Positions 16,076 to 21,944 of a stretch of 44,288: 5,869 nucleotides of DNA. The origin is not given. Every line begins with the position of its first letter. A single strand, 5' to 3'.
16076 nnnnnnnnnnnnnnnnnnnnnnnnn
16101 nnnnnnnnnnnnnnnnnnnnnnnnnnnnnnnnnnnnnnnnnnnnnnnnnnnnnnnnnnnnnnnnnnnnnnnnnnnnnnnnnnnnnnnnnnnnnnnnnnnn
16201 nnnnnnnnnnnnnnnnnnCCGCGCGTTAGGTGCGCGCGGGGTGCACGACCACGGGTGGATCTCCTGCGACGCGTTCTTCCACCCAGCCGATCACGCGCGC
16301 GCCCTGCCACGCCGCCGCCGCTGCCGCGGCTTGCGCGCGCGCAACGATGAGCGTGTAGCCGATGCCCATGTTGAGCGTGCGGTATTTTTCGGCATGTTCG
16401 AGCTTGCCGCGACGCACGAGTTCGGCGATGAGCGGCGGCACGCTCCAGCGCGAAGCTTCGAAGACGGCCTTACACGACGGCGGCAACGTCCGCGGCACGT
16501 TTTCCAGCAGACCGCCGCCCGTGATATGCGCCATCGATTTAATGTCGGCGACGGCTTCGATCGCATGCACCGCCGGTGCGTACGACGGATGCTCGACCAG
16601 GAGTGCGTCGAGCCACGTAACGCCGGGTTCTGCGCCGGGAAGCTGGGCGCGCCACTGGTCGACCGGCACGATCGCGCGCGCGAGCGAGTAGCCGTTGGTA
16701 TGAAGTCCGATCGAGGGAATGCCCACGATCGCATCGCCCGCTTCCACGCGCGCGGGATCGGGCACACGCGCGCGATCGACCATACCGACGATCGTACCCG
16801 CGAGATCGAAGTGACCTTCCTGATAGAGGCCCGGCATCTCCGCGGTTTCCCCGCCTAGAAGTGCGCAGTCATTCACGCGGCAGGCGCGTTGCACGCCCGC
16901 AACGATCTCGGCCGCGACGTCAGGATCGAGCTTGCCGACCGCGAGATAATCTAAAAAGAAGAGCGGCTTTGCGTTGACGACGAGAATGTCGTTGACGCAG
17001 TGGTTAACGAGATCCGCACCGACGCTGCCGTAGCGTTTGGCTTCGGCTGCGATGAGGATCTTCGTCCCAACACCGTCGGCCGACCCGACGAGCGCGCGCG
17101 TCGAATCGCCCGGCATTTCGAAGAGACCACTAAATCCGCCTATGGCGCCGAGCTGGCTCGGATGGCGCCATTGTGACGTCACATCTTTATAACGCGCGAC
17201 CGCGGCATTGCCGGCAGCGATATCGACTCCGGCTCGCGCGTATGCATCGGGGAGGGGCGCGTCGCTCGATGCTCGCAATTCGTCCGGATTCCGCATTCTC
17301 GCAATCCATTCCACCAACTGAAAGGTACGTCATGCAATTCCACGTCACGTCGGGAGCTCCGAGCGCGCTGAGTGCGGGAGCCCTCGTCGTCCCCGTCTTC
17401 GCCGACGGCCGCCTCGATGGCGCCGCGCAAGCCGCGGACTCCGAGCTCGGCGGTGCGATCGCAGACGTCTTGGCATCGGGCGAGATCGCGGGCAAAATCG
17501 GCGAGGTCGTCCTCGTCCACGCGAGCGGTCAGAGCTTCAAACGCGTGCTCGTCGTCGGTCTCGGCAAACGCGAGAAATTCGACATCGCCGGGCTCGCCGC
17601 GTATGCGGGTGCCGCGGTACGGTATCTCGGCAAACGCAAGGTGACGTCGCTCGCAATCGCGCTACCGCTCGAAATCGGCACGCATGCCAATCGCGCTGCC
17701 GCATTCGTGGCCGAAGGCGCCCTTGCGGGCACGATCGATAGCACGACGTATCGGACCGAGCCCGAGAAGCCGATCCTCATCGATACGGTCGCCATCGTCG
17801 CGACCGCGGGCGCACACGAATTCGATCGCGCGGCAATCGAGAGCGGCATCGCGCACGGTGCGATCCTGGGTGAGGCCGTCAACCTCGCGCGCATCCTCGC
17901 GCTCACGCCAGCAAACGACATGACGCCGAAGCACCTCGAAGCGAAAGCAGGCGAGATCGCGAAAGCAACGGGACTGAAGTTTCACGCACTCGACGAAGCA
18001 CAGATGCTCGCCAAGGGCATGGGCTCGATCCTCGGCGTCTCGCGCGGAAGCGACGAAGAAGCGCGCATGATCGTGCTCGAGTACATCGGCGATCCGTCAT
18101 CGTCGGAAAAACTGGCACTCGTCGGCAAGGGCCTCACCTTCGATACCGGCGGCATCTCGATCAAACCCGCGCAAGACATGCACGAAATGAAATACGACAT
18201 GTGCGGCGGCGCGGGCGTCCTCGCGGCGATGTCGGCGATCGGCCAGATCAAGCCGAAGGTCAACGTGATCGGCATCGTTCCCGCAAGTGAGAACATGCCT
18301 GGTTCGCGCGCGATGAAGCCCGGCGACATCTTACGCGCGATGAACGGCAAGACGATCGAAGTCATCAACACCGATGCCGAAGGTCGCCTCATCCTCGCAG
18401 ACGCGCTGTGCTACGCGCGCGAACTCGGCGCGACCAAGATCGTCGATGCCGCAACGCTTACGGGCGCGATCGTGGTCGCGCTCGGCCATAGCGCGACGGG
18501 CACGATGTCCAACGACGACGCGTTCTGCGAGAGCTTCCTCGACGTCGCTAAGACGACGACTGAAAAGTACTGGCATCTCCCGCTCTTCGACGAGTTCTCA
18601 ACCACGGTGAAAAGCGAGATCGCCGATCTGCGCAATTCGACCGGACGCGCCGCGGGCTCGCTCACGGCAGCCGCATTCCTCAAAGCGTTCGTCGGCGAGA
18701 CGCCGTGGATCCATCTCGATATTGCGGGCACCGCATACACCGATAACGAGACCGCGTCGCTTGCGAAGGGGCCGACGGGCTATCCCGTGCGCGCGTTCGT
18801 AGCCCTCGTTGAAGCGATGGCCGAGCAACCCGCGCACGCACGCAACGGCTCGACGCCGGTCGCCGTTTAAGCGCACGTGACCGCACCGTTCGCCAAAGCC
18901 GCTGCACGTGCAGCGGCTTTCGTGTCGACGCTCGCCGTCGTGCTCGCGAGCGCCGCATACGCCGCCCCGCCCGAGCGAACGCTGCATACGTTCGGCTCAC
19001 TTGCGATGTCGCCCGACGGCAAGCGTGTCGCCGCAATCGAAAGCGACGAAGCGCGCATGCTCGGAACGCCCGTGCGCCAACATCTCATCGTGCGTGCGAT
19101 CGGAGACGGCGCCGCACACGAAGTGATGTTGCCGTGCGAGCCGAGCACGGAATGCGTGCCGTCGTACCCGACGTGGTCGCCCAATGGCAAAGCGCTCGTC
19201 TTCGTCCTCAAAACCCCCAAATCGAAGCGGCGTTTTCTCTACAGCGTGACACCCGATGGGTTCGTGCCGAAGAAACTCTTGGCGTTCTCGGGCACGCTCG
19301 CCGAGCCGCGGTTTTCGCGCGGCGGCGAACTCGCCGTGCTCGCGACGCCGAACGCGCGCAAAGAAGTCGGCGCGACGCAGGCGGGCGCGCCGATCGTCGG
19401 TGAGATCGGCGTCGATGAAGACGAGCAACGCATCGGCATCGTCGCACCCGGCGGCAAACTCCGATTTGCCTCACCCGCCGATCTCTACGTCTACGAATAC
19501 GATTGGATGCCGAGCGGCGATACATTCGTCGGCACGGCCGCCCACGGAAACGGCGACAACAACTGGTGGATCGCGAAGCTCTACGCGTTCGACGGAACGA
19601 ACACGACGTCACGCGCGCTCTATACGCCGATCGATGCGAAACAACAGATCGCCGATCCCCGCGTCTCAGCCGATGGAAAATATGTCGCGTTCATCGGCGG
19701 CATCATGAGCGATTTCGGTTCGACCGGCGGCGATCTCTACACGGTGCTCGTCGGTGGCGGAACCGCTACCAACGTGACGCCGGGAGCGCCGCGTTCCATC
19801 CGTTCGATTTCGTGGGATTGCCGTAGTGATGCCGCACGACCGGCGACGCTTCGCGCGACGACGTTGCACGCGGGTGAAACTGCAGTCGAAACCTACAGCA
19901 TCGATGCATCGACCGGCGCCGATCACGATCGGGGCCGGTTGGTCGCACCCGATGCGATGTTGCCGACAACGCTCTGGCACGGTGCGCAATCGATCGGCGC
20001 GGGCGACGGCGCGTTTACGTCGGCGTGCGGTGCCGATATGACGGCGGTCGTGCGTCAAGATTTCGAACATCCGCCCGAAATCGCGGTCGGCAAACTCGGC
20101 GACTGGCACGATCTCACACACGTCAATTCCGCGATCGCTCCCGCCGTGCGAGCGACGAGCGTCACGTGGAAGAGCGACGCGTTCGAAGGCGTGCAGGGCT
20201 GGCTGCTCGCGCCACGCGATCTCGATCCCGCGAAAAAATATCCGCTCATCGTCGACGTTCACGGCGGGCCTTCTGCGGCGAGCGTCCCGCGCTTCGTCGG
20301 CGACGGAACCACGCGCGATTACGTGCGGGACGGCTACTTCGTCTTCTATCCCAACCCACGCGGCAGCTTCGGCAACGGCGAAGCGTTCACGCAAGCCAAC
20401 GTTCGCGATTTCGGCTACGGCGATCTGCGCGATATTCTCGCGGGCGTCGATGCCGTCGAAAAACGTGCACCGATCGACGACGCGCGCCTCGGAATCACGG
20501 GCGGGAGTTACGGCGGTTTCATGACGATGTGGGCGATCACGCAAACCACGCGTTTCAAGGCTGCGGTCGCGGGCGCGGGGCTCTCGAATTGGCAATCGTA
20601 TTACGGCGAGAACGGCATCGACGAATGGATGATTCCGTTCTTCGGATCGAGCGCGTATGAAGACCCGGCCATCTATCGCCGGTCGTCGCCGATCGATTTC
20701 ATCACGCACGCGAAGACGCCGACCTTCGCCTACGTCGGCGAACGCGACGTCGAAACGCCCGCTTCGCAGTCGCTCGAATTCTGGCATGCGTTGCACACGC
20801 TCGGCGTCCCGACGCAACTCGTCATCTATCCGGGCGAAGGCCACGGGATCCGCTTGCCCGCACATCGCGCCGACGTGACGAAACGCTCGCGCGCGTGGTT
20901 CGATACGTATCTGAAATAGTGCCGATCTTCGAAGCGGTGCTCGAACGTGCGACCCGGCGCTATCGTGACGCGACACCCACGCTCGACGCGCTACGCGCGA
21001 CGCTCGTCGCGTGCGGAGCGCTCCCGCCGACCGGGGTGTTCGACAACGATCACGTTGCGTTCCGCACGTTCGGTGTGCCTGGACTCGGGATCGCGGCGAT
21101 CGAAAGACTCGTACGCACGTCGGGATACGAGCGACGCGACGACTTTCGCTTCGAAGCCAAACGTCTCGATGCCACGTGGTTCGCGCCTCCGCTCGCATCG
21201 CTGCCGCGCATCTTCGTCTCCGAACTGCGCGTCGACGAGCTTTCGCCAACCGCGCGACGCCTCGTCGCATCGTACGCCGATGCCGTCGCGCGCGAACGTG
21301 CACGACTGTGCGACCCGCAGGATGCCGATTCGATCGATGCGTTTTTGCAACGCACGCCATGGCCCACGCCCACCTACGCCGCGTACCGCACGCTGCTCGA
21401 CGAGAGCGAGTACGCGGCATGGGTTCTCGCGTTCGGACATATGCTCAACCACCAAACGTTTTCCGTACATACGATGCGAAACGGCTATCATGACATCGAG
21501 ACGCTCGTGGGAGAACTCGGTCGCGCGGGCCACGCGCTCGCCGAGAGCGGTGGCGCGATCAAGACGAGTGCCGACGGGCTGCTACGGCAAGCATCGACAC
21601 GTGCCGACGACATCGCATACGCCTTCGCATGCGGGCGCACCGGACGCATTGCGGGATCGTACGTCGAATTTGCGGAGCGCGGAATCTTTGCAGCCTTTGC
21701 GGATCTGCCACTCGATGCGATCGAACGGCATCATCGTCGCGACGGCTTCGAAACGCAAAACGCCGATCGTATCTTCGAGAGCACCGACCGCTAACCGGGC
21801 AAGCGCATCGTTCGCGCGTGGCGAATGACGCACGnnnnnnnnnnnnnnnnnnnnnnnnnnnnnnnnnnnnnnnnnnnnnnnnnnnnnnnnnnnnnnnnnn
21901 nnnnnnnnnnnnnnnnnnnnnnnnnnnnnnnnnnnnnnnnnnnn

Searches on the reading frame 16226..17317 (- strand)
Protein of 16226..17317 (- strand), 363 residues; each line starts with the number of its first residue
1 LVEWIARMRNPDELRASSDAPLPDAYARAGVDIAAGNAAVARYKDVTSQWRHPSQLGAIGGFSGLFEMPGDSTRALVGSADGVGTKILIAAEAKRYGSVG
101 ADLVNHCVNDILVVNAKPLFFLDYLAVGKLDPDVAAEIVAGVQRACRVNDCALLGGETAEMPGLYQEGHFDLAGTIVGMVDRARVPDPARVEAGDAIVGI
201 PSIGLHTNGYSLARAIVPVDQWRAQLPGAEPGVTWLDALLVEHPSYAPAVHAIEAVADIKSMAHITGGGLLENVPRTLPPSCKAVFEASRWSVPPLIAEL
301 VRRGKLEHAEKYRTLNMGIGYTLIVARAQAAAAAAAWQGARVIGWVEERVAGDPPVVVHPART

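Call 18: search_protein_families(library=pfam, proteins=[window:16226-17317:-], max_evalue=0.00001)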
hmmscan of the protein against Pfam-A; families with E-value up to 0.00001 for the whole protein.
window:16226-17317:- (363 aa): 2 families
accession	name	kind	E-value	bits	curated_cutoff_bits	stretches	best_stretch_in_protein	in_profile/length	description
PF00586.29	AIRS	-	2.6e-22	79.8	24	1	72-180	11-112/112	AIR synthase related protein, N-terminal domain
PF02769.27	AIRS_C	-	7.6e-21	75.3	23.1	1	192-349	1-148/156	AIR synthase related protein, C-terminal domain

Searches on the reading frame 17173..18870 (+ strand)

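Call 18: search_protein_families(library=pfam, proteins=[window:17173-18870:+], max_evalue=0.00001)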
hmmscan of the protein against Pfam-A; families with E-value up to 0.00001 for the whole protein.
window:17173-18870:+ (565 aa): 2 families
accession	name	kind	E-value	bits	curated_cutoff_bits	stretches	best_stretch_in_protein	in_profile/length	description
PF00883.26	Peptidase_M17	-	1.8e-120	402.3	25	1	237-542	1-309/310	Cytosol aminopeptidase family, catalytic domain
PF02789.23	Peptidase_M17_N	-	2e-25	89.6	23.4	1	72-196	1-128/129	Cytosol aminopeptidase family, N-terminal domain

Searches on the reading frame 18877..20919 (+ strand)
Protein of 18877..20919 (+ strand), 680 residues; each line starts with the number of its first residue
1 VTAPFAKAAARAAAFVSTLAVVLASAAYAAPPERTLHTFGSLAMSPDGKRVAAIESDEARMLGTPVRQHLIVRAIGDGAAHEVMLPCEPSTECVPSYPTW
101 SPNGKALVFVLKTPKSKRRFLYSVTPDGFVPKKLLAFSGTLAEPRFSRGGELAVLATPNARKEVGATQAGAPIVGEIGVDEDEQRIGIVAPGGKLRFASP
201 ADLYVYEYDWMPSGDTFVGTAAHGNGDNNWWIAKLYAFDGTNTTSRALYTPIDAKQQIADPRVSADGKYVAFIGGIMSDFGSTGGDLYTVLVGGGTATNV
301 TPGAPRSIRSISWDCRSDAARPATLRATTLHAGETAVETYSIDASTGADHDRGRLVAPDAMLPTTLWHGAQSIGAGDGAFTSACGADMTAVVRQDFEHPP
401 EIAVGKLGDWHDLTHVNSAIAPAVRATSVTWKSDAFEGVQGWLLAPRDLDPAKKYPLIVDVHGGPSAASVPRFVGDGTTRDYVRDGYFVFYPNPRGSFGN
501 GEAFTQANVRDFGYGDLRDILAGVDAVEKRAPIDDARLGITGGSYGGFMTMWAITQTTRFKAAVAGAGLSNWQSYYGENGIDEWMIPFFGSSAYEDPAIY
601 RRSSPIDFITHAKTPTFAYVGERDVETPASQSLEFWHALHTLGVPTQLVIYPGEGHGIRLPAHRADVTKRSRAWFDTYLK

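Call 18: search_protein_families(library=pfam, proteins=[window:18877-20919:+], max_evalue=0.00001)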
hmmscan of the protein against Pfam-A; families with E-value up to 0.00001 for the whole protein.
window:18877-20919:+ (680 aa): 5 families
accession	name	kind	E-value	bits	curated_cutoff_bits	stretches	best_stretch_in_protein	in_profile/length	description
PF00326.27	Peptidase_S9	-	5.5e-45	153.9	22.6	1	484-680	12-211/213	Prolyl oligopeptidase family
PF02129.25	Peptidase_S15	-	5.1e-10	39.9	23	1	481-581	46-142/262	X-Pro dipeptidyl-peptidase (S15 family)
PF01738.24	DLH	-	2.4e-08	34.3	21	1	517-667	78-199/217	Dienelactone hydrolase family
PF20434.5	BD-FAE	-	5.4e-07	29.8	26.8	1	453-639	11-215/215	BD-FAE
PF07676.18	PD40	-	5.7e-07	29.8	20.9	0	97-110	13-26/38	WD40-like Beta Propeller Repeat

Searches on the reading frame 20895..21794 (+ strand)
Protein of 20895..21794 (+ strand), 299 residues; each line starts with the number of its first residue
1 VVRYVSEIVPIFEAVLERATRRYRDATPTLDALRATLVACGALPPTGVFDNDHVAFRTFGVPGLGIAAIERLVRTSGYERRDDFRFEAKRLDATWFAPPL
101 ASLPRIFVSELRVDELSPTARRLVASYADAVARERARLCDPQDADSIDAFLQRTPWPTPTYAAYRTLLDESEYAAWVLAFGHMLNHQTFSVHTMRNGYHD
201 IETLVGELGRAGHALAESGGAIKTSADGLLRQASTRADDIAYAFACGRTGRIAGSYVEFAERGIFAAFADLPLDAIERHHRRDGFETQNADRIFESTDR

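Call 18: search_protein_families(library=pfam, proteins=[window:20895-21794:+], max_evalue=0.00001)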
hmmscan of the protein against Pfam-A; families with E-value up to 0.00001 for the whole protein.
window:20895-21794:+ (299 aa): 1 family
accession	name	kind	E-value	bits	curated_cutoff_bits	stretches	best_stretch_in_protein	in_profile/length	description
PF07063.19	HGLS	-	1.7e-44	153.1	25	1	50-265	48-285/386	2-oxoadipate dioxygenase/decarboxylase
